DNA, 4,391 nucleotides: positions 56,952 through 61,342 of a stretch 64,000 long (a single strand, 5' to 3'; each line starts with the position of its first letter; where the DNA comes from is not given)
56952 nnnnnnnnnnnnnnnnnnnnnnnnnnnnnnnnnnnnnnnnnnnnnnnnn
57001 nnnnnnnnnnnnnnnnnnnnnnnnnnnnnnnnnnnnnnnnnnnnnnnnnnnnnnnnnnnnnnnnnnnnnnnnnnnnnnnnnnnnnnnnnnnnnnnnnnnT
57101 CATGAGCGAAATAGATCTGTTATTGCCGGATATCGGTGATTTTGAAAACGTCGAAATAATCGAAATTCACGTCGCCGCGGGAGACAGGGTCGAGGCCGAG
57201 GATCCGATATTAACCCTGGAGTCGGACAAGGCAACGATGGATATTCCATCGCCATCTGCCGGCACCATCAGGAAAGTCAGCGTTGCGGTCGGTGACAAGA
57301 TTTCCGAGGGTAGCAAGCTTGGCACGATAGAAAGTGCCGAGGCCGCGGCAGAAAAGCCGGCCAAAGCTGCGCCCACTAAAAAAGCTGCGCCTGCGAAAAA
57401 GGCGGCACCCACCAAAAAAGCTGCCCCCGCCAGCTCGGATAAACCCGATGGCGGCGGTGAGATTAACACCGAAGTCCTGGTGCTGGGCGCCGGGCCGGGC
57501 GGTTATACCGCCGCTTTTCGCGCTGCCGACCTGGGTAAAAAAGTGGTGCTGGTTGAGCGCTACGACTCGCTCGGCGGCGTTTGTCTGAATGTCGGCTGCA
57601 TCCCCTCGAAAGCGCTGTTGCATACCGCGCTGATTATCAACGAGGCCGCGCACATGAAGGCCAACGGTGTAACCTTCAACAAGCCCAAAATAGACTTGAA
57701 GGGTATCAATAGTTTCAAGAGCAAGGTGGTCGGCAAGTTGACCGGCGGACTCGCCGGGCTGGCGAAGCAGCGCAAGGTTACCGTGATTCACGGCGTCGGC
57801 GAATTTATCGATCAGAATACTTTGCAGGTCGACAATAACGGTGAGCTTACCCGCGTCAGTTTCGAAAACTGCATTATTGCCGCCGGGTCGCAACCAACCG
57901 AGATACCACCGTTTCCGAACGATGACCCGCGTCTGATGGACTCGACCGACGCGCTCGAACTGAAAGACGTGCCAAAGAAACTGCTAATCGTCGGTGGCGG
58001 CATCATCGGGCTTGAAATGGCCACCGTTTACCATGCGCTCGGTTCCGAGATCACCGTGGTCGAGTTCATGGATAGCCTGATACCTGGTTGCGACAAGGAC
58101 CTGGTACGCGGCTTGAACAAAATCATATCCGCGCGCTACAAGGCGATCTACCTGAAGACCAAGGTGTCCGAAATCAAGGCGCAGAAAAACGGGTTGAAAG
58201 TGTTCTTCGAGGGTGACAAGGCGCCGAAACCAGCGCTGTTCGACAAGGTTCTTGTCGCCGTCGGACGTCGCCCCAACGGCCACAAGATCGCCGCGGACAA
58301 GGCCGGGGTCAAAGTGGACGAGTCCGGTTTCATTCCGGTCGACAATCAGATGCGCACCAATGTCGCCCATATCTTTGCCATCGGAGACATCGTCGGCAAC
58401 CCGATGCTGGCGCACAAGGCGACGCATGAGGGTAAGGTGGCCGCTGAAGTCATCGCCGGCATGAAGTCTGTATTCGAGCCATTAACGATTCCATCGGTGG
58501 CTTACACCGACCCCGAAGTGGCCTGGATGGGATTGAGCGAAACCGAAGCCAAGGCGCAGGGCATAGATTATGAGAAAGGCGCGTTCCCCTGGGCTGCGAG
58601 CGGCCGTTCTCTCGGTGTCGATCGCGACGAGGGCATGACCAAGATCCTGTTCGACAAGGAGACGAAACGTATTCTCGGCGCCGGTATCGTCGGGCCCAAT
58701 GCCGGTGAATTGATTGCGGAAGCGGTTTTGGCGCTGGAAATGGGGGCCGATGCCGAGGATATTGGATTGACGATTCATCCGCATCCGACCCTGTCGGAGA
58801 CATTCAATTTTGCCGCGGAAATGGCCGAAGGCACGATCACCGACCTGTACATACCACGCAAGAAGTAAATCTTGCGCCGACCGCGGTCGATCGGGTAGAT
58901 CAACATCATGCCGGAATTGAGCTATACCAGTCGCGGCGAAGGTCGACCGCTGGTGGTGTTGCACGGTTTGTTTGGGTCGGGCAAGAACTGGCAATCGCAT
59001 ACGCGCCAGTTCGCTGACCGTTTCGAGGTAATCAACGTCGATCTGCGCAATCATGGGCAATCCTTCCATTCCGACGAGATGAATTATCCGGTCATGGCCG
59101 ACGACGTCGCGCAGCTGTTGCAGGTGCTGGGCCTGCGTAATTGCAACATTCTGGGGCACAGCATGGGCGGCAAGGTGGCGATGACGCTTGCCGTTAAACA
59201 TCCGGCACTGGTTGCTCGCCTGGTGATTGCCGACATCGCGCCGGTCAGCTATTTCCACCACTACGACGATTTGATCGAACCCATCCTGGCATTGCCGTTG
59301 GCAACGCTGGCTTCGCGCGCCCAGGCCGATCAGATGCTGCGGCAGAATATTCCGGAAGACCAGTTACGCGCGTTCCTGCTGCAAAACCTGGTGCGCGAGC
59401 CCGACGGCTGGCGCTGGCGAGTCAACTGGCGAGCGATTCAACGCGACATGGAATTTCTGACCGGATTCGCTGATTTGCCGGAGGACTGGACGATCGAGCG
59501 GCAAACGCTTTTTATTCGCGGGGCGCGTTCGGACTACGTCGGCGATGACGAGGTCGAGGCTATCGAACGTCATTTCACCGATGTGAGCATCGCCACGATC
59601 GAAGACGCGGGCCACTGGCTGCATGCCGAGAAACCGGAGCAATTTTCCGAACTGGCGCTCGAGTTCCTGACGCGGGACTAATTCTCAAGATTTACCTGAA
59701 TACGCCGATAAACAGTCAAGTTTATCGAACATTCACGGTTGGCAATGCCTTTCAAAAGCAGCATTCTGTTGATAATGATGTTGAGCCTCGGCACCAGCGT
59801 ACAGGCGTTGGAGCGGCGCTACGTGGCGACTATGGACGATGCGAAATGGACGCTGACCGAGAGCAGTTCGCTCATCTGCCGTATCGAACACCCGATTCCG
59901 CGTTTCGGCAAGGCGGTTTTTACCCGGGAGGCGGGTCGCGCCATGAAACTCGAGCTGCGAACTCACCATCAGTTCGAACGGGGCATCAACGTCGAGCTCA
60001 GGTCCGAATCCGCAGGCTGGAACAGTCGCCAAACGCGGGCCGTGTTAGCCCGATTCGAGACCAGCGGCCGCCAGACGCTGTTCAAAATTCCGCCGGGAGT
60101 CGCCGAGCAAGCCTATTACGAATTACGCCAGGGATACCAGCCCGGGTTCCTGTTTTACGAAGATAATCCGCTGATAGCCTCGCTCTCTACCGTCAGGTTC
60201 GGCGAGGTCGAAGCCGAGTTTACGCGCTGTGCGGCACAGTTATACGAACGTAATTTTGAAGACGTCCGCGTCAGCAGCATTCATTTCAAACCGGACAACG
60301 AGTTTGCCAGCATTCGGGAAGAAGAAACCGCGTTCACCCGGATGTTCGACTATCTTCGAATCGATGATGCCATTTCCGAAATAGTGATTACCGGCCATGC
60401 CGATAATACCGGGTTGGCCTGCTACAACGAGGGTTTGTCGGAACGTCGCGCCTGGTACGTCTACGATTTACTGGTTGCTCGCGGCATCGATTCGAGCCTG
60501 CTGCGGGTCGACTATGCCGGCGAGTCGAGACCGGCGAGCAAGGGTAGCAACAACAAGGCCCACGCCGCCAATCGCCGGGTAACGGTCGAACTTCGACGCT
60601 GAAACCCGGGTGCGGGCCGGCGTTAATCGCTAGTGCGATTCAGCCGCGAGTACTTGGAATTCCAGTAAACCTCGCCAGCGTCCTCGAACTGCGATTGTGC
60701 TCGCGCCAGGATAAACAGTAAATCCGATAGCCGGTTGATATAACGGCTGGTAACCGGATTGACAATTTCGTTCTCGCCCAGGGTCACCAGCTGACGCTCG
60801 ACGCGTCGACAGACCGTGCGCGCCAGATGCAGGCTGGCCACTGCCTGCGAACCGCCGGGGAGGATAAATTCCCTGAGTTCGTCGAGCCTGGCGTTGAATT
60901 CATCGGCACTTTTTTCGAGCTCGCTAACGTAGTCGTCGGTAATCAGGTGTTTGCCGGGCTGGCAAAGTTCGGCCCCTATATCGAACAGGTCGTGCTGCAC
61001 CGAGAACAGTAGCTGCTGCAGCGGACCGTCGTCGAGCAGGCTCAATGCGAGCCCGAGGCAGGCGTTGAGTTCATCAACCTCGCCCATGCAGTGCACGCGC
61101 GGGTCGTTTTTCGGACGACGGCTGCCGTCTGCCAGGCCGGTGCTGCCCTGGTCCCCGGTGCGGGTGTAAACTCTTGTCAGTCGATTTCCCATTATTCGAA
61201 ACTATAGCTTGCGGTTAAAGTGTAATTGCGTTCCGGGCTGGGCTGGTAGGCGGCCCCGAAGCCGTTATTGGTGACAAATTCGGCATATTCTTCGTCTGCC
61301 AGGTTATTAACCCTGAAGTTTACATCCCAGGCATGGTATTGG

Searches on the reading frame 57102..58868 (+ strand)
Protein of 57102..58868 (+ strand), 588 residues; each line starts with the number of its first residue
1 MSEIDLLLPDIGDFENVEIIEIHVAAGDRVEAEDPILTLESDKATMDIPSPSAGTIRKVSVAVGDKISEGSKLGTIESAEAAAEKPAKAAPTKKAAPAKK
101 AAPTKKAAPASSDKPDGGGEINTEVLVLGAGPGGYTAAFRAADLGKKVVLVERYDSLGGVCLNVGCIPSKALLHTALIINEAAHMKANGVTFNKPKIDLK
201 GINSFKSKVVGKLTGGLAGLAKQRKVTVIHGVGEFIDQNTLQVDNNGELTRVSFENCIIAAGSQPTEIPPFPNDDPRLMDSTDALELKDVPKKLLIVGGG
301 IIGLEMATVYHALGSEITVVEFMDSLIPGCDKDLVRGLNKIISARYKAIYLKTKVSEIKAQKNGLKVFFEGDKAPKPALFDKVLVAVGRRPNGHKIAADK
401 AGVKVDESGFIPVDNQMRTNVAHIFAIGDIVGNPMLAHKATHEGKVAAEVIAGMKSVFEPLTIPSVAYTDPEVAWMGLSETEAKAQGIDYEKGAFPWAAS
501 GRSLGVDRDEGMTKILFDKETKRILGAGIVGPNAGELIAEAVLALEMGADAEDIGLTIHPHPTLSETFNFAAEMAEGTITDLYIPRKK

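Call 26: search_protein_families(library=pfam, proteins=[window:57102-58868:+], max_evalue=0.001)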
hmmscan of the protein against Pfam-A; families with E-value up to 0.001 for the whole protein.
window:57102-58868:+ (588 aa): 15 families
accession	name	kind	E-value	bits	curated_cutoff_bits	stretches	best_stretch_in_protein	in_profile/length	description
PF07992.20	Pyr_redox_2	-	4.8e-66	223.6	26.1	1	124-444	2-291/291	Pyridine nucleotide-disulphide oxidoreductase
PF02852.28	Pyr_redox_dim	-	6.6e-37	126.5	25.3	1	463-569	1-107/110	Pyridine nucleotide-disulphide oxidoreductase, dimerisation domain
PF00364.28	Biotin_lipoyl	-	3.9e-19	68.7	22.1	1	7-76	4-73/73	Biotin-requiring enzyme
PF00070.33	Pyr_redox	-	6.3e-19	68.7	22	1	293-364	1-72/82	Pyridine nucleotide-disulphide oxidoreductase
PF13738.12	Pyr_redox_3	-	5.1e-10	39.5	30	1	253-428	124-305/305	Pyridine nucleotide-disulphide oxidoreductase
PF12831.13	FAD_oxidored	-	5.5e-10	39.6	27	1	124-161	1-38/416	FAD dependent oxidoreductase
PF13450.12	NAD_binding_8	-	4e-07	30.6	21.9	1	127-161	1-35/68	NAD(P)-binding Rossmann-like domain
PF01134.28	GIDA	-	1.9e-06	27.6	22.1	1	125-210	2-85/391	Glucose inhibited division protein A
PF01262.27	AlaDh_PNT_C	-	3.3e-06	27.1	23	0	291-322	28-59/214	Alanine dehydrogenase/PNT, C-terminal domain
PF00890.30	FAD_binding_2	-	4.8e-06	26.5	20.4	1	125-159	2-36/414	FAD binding domain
PF03486.20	HI0933_like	-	7.2e-06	26.1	50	0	124-158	2-36/244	HI0933-like protein Rossmann domain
PF01266.30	DAO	-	3.4e-05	24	27.9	0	125-158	2-35/353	FAD dependent oxidoreductase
PF01597.25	GCV_H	-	7.9e-05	23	22.2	0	25-63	40-78/122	Glycine cleavage H-protein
PF01494.25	FAD_binding_3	-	7.9e-05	22.5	22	0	123-156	2-35/349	FAD binding domain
PF01946.23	Thi4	-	0.00079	19.2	26.2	0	122-166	17-62/235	Thi4 family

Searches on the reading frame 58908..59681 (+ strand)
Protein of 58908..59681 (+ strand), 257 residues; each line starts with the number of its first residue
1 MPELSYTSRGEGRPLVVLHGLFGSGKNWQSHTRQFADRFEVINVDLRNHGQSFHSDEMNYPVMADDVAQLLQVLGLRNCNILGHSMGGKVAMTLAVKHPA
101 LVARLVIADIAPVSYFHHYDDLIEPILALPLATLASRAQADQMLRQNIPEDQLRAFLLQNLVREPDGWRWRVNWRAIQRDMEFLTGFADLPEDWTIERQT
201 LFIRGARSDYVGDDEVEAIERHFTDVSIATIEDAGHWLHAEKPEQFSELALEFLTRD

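Call 26: search_protein_families(library=pfam, proteins=[window:58908-59681:+], max_evalue=0.001)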
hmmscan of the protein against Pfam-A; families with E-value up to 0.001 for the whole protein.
window:58908-59681:+ (257 aa): 7 families
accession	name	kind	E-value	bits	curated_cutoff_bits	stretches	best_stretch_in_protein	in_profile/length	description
PF00561.26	Abhydrolase_1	-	1.5e-29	103.9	25.8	1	14-243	2-245/245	alpha/beta hydrolase fold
PF12697.13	Abhydrolase_6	-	2.5e-23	84.3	26.3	1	15-248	1-216/217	Alpha/beta hydrolase family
PF12146.15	Hydrolase_4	-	7.5e-11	42.2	27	1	15-242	7-238/239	Serine aminopeptidase, S33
PF07819.20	PGAP1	-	2.2e-10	41.2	24.3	1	11-115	3-131/233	PGAP1-like alpha/beta domain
PF00975.26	Thioesterase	-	1.8e-05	25.5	26.4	1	13-109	1-101/226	Thioesterase domain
PF00756.26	Esterase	-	0.00037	20.8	22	1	77-104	116-142/251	Putative esterase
PF20408.4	Abhydrolase_11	-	0.00066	19.9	27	0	62-98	59-97/193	Alpha/beta hydrolase domain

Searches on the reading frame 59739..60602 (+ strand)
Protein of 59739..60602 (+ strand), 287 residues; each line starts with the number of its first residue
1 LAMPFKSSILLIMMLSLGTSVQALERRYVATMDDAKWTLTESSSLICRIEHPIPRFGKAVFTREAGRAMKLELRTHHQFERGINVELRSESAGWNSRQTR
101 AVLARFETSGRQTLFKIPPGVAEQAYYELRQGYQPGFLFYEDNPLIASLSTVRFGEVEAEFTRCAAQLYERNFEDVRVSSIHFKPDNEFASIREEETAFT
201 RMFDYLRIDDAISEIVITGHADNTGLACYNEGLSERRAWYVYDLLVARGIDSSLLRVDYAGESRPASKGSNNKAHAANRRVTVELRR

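Call 26: search_protein_families(library=pfam, proteins=[window:59739-60602:+], max_evalue=0.001)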
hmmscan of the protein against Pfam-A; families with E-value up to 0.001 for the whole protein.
window:59739-60602:+ (287 aa): 2 families
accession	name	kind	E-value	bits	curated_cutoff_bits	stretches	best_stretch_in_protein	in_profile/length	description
PF18393.6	MotY_N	-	2.4e-26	93.1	26.3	1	28-169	1-145/146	MotY N-terminal domain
PF00691.25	OmpA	-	1.4e-13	51.5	27.2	1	194-279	12-98/98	OmpA family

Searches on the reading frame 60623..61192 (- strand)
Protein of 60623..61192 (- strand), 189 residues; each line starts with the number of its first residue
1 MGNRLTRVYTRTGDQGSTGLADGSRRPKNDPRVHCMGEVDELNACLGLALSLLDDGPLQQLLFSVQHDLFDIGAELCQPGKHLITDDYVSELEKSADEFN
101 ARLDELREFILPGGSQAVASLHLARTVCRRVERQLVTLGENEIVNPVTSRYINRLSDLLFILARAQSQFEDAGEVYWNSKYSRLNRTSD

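Call 26: search_protein_families(library=pfam, proteins=[window:60623-61192:-], max_evalue=0.001)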
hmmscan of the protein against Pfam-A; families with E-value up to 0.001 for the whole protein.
window:60623-61192:- (189 aa): 1 family
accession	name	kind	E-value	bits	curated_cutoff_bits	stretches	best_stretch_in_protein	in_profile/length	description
PF01923.23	Cob_adeno_trans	-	3.7e-59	200.1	24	1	8-165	1-170/171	Cobalamin adenosyltransferase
